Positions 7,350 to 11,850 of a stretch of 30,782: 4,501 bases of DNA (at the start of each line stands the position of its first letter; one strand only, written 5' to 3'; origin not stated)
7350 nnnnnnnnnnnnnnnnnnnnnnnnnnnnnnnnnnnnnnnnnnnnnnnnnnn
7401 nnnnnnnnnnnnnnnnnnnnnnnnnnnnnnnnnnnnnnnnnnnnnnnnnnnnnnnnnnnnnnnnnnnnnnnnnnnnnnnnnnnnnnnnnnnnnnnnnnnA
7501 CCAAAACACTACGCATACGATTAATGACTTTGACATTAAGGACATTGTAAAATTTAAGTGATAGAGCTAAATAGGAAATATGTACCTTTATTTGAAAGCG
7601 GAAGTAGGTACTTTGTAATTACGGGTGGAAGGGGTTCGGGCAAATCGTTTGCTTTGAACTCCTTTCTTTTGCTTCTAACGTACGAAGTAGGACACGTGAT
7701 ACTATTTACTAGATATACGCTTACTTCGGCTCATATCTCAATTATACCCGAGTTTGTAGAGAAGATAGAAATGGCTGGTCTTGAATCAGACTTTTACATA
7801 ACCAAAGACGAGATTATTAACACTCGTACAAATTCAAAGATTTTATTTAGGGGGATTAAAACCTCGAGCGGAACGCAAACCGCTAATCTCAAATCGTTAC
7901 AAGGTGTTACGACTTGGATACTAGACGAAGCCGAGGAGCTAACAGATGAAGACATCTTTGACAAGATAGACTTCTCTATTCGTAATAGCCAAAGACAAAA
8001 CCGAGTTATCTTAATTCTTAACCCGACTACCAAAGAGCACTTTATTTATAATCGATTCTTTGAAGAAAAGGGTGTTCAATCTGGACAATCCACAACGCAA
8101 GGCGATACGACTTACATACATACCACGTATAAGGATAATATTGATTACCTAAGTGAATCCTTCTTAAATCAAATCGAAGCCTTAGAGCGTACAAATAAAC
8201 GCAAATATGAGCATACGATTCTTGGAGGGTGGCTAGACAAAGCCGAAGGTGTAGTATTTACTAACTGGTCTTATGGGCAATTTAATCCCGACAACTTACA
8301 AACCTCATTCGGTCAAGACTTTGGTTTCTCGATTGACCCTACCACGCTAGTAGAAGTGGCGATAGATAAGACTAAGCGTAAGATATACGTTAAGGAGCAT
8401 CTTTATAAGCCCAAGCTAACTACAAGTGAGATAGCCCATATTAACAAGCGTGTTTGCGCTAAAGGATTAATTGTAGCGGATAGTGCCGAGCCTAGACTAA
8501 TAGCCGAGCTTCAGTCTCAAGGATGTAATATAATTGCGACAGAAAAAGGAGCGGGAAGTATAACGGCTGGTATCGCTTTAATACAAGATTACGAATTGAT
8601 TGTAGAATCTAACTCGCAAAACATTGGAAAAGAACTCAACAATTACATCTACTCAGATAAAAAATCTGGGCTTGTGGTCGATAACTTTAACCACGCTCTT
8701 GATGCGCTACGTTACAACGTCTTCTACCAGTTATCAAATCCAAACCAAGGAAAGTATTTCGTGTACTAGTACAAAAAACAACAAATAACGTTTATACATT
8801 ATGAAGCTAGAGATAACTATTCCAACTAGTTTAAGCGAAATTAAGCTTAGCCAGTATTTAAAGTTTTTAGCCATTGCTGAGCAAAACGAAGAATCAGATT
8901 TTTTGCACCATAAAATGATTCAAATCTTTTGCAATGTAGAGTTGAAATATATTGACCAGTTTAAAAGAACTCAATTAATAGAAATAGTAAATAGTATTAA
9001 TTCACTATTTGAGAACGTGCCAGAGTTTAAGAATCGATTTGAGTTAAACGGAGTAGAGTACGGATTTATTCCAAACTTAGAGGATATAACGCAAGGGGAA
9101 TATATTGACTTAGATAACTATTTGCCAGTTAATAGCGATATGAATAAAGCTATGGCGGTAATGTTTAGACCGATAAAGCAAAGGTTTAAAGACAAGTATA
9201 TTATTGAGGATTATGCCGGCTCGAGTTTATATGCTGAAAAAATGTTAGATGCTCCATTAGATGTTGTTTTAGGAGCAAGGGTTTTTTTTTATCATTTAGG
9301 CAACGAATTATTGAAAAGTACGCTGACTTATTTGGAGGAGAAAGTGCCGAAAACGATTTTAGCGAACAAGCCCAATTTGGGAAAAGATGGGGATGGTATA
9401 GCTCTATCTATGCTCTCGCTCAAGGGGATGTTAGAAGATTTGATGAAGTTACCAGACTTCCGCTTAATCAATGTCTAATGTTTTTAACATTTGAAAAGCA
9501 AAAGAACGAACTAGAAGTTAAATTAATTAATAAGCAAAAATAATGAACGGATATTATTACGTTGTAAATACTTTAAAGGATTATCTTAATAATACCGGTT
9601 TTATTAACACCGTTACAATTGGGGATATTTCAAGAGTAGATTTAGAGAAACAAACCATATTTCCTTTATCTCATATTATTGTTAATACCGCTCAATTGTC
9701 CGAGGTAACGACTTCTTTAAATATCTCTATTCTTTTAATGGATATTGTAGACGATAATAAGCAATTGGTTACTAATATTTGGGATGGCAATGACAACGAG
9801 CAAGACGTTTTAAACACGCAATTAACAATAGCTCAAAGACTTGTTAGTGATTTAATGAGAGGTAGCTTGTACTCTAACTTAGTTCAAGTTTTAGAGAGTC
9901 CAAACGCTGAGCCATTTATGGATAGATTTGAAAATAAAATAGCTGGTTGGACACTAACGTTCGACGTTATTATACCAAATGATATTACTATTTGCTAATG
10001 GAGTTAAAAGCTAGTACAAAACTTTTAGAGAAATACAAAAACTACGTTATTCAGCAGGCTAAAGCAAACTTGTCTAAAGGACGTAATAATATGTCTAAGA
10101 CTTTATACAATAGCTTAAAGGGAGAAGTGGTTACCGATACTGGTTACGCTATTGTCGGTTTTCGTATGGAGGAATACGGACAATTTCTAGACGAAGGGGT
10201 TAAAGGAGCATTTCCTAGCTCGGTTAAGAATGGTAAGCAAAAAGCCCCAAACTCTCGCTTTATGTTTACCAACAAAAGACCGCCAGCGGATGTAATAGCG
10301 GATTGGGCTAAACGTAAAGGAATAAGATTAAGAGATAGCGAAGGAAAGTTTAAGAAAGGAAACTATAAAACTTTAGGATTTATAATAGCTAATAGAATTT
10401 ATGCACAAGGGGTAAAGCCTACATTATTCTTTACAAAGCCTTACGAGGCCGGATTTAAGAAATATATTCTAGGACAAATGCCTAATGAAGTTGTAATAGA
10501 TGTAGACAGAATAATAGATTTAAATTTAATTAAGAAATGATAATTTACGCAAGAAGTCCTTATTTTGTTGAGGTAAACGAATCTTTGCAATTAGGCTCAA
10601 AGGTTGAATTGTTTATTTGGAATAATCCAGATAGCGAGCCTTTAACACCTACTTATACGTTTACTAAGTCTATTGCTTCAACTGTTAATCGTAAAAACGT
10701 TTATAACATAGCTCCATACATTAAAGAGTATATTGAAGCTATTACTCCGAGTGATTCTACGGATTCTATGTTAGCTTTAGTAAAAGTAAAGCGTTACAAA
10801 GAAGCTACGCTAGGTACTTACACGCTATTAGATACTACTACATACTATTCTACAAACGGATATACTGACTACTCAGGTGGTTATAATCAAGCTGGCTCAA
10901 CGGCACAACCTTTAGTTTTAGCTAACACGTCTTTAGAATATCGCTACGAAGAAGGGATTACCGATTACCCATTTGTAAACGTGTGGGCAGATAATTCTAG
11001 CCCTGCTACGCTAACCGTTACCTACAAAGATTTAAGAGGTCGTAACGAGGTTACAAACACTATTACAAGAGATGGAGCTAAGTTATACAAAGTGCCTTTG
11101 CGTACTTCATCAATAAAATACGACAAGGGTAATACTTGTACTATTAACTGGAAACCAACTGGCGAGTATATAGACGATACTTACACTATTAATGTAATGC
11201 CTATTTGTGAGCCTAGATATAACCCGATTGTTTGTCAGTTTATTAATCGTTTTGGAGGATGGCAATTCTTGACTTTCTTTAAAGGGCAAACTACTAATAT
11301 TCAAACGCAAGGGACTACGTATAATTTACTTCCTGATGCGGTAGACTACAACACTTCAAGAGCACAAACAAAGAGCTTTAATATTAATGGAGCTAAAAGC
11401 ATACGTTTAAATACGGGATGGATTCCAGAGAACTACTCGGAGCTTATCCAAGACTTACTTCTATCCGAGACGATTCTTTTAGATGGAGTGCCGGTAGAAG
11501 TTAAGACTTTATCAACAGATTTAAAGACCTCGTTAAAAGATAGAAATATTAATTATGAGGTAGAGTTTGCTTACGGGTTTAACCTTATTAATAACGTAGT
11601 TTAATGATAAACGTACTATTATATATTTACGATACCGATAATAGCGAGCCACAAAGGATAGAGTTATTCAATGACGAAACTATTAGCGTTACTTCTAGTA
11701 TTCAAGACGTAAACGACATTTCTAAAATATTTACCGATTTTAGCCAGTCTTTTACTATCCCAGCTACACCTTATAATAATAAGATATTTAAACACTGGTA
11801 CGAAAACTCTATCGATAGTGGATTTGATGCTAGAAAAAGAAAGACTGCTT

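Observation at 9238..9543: T9 slippery tract opens a 101-codon -1 frame that ends exactly at the next gene's start: frameshift, slippage or homopolymer error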

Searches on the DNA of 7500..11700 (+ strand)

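Call 6: search_dna_similar(query=window:7500-11700:+, collection=phages, mode=near, max_rows=30)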
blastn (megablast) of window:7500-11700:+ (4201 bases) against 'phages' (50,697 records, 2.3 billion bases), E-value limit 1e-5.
No match.
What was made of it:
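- Tried and rejected: Megablast of 7500-11700 against cultured phages: no match (call 6).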

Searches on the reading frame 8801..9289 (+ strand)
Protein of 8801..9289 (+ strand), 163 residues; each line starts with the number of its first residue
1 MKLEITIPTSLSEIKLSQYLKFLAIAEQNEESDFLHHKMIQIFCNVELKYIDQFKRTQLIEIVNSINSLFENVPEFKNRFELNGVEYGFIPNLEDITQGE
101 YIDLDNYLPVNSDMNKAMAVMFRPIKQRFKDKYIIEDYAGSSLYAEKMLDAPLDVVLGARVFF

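Call 17: find_related_loci(query=window:8801-9289:+, collection=viral_contigs, flank=3000)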
Query window:8801-9289:+ (163 aa) in viral_contigs; peptide patterns used: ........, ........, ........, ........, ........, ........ (x = any residue, [..] = any of these).
259 stretches matched a pattern; 253 encode a relative of the query (tblastn E <= 1e-3); the best 80 are kept; 80 distinct loci.
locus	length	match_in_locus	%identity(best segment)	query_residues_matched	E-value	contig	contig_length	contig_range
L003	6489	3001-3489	99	1-163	6e-108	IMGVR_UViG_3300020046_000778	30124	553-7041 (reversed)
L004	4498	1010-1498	99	1-163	7e-107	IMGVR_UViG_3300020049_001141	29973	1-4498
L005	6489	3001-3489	87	1-163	4e-96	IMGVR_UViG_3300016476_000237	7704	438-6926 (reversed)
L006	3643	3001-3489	74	1-163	8e-83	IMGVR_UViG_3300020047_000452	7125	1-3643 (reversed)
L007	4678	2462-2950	74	1-163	7e-83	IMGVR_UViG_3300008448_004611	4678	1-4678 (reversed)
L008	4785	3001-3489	74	1-163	1e-82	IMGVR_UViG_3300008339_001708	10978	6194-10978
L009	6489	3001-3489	73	1-163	5e-82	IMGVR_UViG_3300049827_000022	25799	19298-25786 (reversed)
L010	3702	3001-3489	72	1-163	8e-82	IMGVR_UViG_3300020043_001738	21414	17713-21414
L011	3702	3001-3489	72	1-163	1e-81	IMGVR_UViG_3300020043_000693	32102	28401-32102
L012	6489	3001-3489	72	1-163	3e-81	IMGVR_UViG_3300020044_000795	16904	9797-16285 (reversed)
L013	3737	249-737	72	1-163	2e-81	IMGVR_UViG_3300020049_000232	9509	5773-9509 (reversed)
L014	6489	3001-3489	72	1-163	1e-81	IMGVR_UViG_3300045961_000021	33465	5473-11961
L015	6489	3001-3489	72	1-163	4e-81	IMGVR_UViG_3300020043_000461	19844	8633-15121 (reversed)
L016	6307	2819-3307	72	1-163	3e-81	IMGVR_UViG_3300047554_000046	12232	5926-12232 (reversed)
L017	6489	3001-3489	72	1-163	1e-79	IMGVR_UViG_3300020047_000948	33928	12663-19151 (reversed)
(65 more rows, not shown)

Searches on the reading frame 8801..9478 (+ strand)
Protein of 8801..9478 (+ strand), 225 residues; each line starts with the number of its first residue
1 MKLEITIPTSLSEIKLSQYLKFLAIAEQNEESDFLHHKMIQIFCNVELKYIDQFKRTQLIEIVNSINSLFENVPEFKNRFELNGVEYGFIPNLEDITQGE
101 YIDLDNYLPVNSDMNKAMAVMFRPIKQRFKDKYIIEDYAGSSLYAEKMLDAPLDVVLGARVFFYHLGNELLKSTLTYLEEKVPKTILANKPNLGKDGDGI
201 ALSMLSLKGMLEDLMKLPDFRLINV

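Call 7: search_protein_families(library=pfam, proteins=[window:8801-9478:+], max_evalue=0.01)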
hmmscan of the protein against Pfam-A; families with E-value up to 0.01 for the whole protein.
window:8801-9478:+ (225 aa): 0 families

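Call 8: search_protein_families(library=phrogs, proteins=[window:8801-9478:+], max_evalue=0.01)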
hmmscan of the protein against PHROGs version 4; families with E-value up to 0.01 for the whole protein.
window:8801-9478:+ (225 aa): 1 family
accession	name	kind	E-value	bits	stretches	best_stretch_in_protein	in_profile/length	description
phrog_32199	-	unknown function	6.1e-24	86.1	1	4-171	2-158/175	-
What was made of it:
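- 8801..9478 (+): Frame-0 ORF of gene X (225 aa). It has an N-terminal domain (residues 1-163) and a 62-aa frame-0 tail. PHROG 32199, function unknown (call 8).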

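Call 56: search_protein_families(library=ncbifam, proteins=[window:8801-9478:+], max_evalue=0.1)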
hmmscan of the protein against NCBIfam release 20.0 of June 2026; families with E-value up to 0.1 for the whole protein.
window:8801-9478:+ (225 aa): 0 families

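Call 68: predict_structure(alignment_id=A3)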
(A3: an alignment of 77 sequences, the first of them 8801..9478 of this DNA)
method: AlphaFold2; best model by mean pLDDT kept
length: 225 residues; sequences in the alignment: 77
mean_pLDDT: 79.5   pTM: 0.67
mean pLDDT of the five models: 79.5, 79.5, 77.8, 77.6, 76.5
residues with pLDDT >= 90: 57; 70-90: 117; 50-70: 32; < 50: 19
segments of 3 or more residues with pLDDT < 50: 188-198, 218-225
pLDDT, mean of each block of 10 residues (from residue 1): 77 91 87 85 87 86 88 88 93 85 87 90 92 89 91 91 84 73 51 45 57 53 39
secondary structure, 60 per line:
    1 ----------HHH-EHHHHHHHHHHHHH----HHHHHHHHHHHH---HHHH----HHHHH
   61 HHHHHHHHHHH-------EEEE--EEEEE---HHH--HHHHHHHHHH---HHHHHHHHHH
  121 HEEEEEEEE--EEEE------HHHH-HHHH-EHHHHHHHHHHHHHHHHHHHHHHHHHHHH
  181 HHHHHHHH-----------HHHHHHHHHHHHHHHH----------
elements in order: H16-28 H33-44 H48-51 H56-71 E79-82 E85-89 H98-107 H111-121 E122-129 E132-135 H142-145 H147-150 H153-188 H200-215
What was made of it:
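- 8801..9478 (+): AF2 model has mean pLDDT 79.5, with the N-domain at 85-93 (call 68).
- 9290..9340 (+): Dual-coded segment, the first 17 codons after the run. Frame 0 reads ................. and the -1 frame reads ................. (9289..9339). Both continue the helix that starts at residue 153. The model shows one helix over residues 153-188 that crosses the shift site (call 68).
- Residues 181-225 have pLDDT 39-57 (call 68).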

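Call 71: fold_search(model_id=the predicted structure, library=pdb)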
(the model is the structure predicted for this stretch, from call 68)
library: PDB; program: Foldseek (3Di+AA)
matches with E <= 10: 51; with E <= 0.001: 0
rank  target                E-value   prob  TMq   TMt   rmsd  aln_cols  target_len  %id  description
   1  8u4p_R                1.5e+00  0.07  0.18  0.15  21.2       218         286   12  Structure of AMD3100-bound CXCR4/Gi complex (released 2024-03-13)
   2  4twk_B                2.9e+00  0.04  0.14  0.14  15.1       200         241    8  Crystal structure of human two pore domain potassium ion channel TREK1 (K2P2.1) (released 2014-08-06)
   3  6w7d_B                3.5e+00  0.03  0.16  0.14  15.5       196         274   10  K2P2.1 (TREK-1), 10 mM K+ (released 2021-01-27)
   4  4i9q_B                3.9e+00  0.02  0.14  0.05  16.8       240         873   12  Crystal structure of the ternary complex of the D714A mutant of RB69 DNA polymerase (released 2013-10-09)
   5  4i0u_A                4.1e+00  0.01  0.12  0.09  23.5       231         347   12  Improved structure of Thermotoga maritima CorA at 2.7 A resolution (released 2013-03-06)
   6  6n1r_A                4.3e+00  0.02  0.14  0.08  24.0       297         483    9  Tetrahedral oligomeric complex of GyrA N-terminal fragment, solved by cryoEM in tetrahedral symmetry (released 2018-12-05)
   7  4m8o_A                4.6e+00  0.04  0.17  0.04  19.0       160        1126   12  TERNARY COMPLEX OF DNA POLYMERASE EPSILON WITH AN INCOMING dATP (released 2013-11-27)
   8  3tkl_B                4.8e+00  0.05  0.22  0.26  18.8       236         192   10  Crystal structure of the GTP-bound Rab1a in complex with the coiled-coil domain of LidA from Legionella pneumophila (released 2012-06-27)
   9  5us1_A                4.8e+00  0.03  0.12  0.14  11.0        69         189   17  Crystal structure of aminoglycoside acetyltransferase AAC(2')-Ia in complex with N2'-acetylgentamicin C1A and coenzyme (released 2017-03-15)
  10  9cpb_5R               4.8e+00  0.01  0.10  0.07  43.4       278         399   13  Atomic model of bovine Fallopian tube cilia doublet microtubule (48-nm periodicity) (released 2024-10-30)
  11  5t0c_Ac               5.1e+00  0.02  0.13  0.11  17.4       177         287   14  Structural basis for dynamic regulation of the human 26S proteasome (released 2016-10-19)
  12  8t1o_M                5.1e+00  0.02  0.09  0.06  14.3        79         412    6  AP2 bound to MSP2N2 nanodisc with Tgn38 cargo peptide; composite map (released 2023-07-12)
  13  9blb_R                5.4e+00  0.04  0.22  0.15  18.4       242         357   12  Human Calcitonin Receptor in Complex with Gs and Cagrilintide Backbone (non-acylated) in bypass conformation (released 2025-04-16)
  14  4pgh_A                5.7e+00  0.02  0.15  0.11  17.8       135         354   10  Caffeic acid O-methyltransferase from Sorghum bicolor (released 2014-07-02)
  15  3l8b_A                6.0e+00  0.02  0.16  0.05  18.3       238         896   14  Crystal structure of a replicative DNA polymerase bound to the oxidized guanine lesion guanidinohydantoin (released 2010-03-09)
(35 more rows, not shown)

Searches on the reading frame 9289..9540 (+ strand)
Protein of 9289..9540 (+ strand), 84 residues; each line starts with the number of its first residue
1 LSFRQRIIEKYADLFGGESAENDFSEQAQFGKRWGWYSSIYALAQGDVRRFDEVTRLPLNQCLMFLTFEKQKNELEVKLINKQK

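Call 88: search_protein_families(library=phrogs, proteins=[window:9289-9540:+], max_evalue=1)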
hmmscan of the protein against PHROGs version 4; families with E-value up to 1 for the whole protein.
seq(84 aa): 0 families

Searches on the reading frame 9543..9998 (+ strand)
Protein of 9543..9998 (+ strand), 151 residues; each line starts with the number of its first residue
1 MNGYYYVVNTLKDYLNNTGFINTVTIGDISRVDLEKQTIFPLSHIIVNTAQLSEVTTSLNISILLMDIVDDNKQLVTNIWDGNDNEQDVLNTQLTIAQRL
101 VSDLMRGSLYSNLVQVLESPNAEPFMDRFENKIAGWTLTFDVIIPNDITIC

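Call 7: search_protein_families(library=pfam, proteins=[window:9543-9998:+], max_evalue=0.01)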
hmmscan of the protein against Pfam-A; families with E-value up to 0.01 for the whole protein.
window:9543-9998:+ (151 aa): 0 families

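Call 8: search_protein_families(library=phrogs, proteins=[window:9543-9998:+], max_evalue=0.01)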
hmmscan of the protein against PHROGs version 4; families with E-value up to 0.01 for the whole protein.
window:9543-9998:+ (151 aa): 1 family
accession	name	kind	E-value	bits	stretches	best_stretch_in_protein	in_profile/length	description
phrog_30964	-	unknown function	3.8e-12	47.6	1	1-148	1-134/138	-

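Call 56: search_protein_families(library=ncbifam, proteins=[window:9543-9998:+], max_evalue=0.1)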
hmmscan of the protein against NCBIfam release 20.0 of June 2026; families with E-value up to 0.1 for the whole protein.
window:9543-9998:+ (151 aa): 1 family
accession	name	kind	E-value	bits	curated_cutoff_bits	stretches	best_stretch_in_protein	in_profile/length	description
NF009544.0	PRK12928.1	subfamily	0.01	15.1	210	1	23-119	112-202/300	lipoyl synthase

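Call 74: search_solved_structures(query=window:9543-9998:+, max_evalue=1)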
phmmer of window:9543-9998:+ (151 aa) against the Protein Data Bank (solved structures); distinct sequences matched with E-value up to 1: 0.
